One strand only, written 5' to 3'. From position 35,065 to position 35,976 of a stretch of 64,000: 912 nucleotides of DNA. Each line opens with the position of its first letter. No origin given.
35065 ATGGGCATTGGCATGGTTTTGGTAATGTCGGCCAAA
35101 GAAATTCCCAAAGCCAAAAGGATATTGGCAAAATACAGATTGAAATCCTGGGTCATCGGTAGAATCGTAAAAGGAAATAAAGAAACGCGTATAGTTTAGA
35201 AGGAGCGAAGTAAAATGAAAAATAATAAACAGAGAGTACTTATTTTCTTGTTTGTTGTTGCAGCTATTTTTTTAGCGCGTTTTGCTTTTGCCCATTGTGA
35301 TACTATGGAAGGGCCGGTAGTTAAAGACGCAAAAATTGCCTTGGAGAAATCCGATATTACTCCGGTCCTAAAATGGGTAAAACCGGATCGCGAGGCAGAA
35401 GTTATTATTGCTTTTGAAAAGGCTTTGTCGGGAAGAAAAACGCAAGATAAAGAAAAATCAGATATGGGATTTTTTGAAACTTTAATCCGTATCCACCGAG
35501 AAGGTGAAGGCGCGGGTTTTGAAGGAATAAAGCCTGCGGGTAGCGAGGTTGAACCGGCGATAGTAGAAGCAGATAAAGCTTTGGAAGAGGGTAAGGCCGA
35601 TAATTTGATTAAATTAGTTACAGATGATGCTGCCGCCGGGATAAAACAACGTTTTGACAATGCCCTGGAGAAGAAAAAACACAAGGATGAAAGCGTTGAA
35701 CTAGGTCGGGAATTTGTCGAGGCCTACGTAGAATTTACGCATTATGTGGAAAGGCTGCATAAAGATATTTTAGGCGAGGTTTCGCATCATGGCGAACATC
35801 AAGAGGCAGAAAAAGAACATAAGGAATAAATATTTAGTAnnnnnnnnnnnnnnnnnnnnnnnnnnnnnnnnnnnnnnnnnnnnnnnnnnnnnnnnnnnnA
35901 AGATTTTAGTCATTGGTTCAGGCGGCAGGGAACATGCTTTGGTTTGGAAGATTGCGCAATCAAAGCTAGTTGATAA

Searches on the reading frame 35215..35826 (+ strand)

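Call 63: search_protein_families(library=pfam, proteins=[window:35215-35826:+], max_evalue=0.01)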
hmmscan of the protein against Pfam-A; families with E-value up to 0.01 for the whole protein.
window:35215-35826:+ (204 aa): 1 family
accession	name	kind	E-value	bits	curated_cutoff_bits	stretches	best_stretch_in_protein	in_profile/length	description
PF20046.4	DUF6448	-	2.8e-54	183.5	27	1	32-177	1-147/147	Family of unknown function (DUF6448)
